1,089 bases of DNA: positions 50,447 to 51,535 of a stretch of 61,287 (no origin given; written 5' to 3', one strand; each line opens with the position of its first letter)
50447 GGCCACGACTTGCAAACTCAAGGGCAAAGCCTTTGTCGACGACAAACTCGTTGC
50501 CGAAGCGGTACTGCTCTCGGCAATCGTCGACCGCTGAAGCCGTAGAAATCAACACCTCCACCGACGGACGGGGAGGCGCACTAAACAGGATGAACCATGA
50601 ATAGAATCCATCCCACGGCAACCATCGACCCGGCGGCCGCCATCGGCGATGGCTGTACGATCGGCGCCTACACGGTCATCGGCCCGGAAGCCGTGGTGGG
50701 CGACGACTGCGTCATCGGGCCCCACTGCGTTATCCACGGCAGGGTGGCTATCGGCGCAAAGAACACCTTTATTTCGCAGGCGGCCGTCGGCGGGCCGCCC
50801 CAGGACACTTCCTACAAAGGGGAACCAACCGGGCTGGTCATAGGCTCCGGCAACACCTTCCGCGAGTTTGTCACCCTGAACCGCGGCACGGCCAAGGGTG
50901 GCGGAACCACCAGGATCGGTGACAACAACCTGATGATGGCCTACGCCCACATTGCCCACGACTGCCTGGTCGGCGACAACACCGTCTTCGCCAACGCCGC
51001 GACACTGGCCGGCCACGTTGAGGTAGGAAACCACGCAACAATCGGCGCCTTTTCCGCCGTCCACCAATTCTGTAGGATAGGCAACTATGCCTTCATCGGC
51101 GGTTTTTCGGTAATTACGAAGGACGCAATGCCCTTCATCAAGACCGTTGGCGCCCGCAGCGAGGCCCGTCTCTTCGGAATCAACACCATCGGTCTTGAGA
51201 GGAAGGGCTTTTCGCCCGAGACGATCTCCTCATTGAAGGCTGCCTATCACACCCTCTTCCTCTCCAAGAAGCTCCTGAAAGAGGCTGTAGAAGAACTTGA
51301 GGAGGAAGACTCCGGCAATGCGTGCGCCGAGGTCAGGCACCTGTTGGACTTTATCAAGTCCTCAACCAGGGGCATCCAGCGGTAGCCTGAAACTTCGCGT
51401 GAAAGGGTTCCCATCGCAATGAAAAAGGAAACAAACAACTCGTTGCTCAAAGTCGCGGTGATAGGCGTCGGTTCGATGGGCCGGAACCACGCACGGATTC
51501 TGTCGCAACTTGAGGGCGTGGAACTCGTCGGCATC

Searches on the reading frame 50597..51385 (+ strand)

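Call 53: search_protein_families(library=pfam, proteins=[window:50597-51385:+], max_evalue=0.0001)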
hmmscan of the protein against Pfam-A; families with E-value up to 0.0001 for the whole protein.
window:50597-51385:+ (262 aa): 5 families
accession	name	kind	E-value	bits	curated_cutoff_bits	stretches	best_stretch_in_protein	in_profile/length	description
PF00132.30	Hexapep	-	2.1e-29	100.4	27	3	140-175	1-36/36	Bacterial transferase hexapeptide (six repeats)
PF13720.11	Acetyltransf_11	-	3e-22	79.2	24.5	1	176-260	1-81/82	Udp N-acetylglucosamine O-acyltransferase; Domain 2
PF25084.1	LbH_EIF2B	-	1.8e-09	38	54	1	6-48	14-55/105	EIF2B subunit epsilon LbH domain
PF25087.1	GMPPB_C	-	1.5e-05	25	39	0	9-47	6-43/110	GMPPB C-terminal domain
PF21711.3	DCTN5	-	8.2e-05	22.8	40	0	16-76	93-149/182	Dynactin subunit 5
